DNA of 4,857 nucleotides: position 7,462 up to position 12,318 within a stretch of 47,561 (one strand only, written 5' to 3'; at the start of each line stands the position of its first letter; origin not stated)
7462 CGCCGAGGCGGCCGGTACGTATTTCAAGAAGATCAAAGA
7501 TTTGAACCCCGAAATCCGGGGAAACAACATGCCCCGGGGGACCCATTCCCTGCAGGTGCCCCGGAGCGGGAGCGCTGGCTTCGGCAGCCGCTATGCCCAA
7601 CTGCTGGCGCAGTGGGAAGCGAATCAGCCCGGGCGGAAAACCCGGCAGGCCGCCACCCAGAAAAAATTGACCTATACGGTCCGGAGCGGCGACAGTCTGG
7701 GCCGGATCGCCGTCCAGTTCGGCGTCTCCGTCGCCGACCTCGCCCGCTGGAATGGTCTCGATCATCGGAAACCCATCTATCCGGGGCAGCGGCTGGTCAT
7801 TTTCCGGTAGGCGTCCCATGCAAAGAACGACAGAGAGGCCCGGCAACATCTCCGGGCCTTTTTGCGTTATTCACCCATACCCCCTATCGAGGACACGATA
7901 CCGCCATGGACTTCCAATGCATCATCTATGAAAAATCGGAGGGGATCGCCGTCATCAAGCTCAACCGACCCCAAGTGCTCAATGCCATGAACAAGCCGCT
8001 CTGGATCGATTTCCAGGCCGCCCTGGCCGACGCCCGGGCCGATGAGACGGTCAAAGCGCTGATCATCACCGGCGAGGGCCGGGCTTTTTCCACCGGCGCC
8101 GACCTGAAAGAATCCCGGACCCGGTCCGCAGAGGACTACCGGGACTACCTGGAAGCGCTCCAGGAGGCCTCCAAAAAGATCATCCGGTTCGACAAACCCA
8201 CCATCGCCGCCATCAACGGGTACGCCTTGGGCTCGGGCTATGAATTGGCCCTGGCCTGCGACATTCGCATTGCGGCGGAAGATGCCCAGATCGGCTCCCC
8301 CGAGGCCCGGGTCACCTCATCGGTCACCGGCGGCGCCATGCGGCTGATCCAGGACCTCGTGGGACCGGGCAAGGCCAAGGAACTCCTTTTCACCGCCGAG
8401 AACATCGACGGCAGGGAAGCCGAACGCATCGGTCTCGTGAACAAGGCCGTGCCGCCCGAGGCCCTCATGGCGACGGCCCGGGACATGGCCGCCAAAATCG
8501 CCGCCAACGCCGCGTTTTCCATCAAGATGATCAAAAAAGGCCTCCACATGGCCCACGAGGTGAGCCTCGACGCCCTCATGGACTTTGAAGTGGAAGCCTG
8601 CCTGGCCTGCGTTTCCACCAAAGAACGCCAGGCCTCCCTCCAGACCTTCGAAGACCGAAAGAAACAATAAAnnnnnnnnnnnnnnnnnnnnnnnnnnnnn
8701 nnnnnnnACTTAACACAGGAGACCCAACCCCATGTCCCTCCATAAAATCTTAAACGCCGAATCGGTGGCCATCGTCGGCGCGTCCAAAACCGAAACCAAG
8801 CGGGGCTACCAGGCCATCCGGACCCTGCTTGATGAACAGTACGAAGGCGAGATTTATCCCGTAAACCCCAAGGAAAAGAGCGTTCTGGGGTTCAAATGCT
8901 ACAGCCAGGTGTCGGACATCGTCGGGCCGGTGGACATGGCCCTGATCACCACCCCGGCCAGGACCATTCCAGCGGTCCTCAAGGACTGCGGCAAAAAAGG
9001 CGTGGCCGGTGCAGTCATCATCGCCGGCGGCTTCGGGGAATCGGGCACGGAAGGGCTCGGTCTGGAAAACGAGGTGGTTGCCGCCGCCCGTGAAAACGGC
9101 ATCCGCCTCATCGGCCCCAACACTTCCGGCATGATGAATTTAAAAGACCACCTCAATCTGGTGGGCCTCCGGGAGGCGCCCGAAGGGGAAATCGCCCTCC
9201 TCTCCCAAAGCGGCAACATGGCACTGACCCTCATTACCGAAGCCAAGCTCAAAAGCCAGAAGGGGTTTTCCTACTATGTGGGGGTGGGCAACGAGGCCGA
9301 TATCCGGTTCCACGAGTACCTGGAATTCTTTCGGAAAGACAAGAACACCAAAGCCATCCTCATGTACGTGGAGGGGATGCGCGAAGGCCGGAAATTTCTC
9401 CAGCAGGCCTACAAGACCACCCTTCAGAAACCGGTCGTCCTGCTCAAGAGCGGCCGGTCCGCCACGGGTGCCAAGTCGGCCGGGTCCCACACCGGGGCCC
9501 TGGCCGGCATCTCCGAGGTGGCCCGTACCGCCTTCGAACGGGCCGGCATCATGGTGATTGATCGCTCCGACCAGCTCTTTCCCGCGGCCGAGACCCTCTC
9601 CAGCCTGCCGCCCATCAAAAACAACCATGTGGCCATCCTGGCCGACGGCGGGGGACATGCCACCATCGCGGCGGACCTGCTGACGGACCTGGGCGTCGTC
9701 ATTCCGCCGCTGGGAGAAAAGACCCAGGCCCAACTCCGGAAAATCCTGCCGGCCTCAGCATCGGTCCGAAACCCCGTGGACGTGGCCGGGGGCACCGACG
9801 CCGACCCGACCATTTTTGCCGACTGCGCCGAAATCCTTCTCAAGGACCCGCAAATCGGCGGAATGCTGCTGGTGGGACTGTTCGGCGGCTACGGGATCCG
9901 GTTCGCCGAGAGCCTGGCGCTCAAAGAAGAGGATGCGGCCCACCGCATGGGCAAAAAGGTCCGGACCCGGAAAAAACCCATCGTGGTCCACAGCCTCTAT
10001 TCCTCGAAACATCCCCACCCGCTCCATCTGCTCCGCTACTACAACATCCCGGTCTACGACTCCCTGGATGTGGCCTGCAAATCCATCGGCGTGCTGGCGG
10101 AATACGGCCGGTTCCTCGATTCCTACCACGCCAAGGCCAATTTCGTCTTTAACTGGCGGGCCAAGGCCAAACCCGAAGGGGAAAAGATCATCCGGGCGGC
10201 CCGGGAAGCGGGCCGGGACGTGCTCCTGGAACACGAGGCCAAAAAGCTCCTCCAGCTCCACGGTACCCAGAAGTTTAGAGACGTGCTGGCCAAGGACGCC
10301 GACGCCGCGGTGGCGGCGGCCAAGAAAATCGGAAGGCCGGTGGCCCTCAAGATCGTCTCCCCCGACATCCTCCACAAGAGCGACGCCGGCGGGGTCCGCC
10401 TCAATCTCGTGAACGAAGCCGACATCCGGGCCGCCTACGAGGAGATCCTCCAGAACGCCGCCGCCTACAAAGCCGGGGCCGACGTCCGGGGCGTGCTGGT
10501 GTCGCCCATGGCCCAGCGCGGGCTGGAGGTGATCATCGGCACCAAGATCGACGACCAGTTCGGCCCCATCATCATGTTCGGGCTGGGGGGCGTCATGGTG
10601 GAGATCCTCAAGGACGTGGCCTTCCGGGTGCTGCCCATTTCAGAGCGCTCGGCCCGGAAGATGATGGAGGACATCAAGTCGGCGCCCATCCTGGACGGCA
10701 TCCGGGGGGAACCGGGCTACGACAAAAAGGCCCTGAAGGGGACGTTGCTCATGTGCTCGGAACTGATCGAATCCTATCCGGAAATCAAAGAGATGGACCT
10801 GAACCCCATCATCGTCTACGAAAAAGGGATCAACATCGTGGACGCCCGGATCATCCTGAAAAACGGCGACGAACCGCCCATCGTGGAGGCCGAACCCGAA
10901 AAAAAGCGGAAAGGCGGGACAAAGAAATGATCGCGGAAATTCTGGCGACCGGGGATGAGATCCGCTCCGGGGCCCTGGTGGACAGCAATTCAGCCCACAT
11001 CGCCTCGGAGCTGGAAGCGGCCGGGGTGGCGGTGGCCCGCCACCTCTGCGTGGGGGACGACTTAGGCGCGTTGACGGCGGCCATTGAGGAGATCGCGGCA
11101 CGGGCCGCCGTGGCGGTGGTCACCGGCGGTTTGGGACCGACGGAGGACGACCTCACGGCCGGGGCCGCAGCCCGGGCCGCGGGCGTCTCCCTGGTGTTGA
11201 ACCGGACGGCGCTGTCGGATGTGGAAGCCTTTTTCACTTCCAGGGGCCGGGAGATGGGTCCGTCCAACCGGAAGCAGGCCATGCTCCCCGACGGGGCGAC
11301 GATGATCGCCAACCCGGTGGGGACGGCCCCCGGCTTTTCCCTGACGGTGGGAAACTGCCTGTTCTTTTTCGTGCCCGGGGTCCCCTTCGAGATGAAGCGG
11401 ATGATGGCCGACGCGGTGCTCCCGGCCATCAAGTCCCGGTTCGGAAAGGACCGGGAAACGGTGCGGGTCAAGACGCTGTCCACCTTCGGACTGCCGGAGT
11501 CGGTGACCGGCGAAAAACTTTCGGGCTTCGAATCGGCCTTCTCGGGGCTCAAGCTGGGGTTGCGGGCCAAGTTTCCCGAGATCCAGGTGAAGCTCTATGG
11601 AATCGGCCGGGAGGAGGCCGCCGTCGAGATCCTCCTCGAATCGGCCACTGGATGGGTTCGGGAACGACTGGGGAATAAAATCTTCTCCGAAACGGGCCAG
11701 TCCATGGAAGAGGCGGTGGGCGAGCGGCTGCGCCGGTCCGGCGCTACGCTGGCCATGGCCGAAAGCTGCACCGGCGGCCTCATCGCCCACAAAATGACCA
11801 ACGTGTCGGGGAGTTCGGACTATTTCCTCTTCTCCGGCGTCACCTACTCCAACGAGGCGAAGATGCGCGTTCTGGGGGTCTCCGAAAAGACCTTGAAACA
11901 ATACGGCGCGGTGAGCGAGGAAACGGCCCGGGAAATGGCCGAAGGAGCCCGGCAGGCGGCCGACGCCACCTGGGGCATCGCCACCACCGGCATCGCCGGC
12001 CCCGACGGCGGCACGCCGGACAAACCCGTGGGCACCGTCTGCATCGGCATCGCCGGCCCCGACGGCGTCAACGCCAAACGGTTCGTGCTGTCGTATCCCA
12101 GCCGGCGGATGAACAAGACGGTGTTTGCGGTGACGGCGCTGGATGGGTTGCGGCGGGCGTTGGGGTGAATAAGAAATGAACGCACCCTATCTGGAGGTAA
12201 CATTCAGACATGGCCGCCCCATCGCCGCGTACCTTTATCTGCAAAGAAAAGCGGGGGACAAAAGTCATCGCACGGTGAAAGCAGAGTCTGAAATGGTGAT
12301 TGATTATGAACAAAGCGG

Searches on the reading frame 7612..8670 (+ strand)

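Call 13: search_protein_families(library=pfam, proteins=[window:7612-8670:+], max_evalue=0.001)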
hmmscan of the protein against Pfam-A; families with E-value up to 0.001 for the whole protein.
window:7612-8670:+ (352 aa): 2 families
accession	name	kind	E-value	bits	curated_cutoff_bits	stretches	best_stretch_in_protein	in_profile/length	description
PF00378.25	ECH_1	-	2.2e-58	198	27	1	107-351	1-245/251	Enoyl-CoA hydratase/isomerase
PF16113.10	ECH_2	-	1.8e-28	100.4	27.2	1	113-341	2-236/335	Enoyl-CoA hydratase/isomerase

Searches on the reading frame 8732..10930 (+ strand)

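Call 13: search_protein_families(library=pfam, proteins=[window:8732-10930:+], max_evalue=0.001)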
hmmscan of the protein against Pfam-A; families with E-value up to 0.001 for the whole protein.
window:8732-10930:+ (732 aa): 5 families
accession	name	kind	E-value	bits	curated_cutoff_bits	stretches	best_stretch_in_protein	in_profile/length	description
PF13549.11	ATP-grasp_5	-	1.9e-79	266.5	27.6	1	490-709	2-221/221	ATP-grasp domain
PF13607.11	Succ_CoA_lig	-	1.8e-45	154.5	27.4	1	151-289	1-138/138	Succinyl-CoA ligase like flavodoxin domain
PF13380.12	CoA_binding_2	-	2.6e-25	89.5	22.8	1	11-135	2-114/116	CoA binding domain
PF02629.25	CoA_binding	-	6e-11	43.4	22.3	1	10-98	4-95/97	CoA binding domain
PF19045.5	Ligase_CoA_2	-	4.9e-05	23.9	23.7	1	300-380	1-79/162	Ligase-CoA domain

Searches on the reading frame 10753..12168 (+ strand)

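Call 13: search_protein_families(library=pfam, proteins=[window:10753-12168:+], max_evalue=0.001)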
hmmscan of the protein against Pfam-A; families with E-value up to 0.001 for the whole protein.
window:10753-12168:+ (471 aa): 3 families
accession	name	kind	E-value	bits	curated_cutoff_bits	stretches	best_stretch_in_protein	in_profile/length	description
PF02464.23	CinA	-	5.3e-57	192.2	23.5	1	316-469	2-154/155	Competence-damaged protein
PF00994.29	MoCF_biosynth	-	3.1e-31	108.5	26.6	1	62-227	1-143/144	Probable molybdopterin binding domain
PF18146.6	CinA_KH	-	1.8e-08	34.8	27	1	240-311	2-72/73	Damage-inducible protein CinA KH domain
